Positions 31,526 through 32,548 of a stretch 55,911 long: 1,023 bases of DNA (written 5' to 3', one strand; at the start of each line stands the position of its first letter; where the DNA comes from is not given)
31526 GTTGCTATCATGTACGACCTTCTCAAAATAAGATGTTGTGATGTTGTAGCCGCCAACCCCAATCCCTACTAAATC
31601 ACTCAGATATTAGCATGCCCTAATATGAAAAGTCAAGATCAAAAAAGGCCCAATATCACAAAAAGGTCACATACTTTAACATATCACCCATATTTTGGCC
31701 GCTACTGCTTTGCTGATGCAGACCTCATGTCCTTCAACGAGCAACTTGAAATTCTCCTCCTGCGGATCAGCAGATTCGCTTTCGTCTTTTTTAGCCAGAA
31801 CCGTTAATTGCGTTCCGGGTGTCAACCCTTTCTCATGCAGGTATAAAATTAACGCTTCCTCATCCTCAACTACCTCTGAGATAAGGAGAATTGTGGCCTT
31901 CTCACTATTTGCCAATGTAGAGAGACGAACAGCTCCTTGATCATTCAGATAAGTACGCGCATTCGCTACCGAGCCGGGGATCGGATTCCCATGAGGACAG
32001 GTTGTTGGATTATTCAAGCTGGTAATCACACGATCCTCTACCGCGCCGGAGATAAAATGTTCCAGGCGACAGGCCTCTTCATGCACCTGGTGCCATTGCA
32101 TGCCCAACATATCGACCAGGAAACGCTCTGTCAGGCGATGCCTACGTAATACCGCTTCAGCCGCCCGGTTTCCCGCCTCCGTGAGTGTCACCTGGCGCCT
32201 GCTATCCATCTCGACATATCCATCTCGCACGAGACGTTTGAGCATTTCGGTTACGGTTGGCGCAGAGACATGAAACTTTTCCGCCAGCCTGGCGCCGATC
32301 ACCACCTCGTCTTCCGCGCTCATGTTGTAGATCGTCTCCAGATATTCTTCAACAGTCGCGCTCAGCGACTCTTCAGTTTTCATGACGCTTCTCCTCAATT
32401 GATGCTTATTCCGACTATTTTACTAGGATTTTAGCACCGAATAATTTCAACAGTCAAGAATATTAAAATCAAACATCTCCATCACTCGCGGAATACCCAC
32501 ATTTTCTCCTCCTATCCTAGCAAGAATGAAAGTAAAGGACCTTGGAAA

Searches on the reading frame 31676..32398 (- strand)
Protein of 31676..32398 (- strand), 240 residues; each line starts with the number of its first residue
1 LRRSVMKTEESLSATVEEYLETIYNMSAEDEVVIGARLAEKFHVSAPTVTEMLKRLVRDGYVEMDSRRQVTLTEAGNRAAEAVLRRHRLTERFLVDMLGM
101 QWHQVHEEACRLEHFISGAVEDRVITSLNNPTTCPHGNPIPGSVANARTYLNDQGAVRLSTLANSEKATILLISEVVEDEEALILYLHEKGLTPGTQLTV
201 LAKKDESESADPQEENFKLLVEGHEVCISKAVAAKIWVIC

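Call 16: search_protein_families(library=pfam, proteins=[window:31676-32398:-], max_evalue=0.001)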
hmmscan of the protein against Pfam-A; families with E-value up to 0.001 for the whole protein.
window:31676-32398:- (240 aa): 8 families
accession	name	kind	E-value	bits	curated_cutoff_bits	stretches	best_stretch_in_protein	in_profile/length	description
PF02742.21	Fe_dep_repr_C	-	3.4e-31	107.5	27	1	73-141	1-69/70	Iron dependent repressor, metal binding and dimerisation domain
PF01325.25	Fe_dep_repress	-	2.7e-17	63.1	26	1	12-68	2-58/60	Iron dependent repressor, N-terminal DNA binding domain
PF04023.20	FeoA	-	2.1e-07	31.3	23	1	158-238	2-72/74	FeoA domain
PF00392.27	GntR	-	1.1e-06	28.6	27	1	37-68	29-60/64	Bacterial regulatory proteins, gntR family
PF01047.28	MarR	-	2.4e-06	27.8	24.6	1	37-63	22-48/59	MarR family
PF13412.12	HTH_24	-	2.6e-05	24.1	21.9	1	37-63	22-48/48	Winged helix-turn-helix DNA-binding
PF12802.13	MarR_2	-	0.00014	22.4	27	1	33-63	21-51/61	MarR family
PF09339.16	HTH_IclR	-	0.00038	20.6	22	0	37-65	23-51/52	IclR helix-turn-helix domain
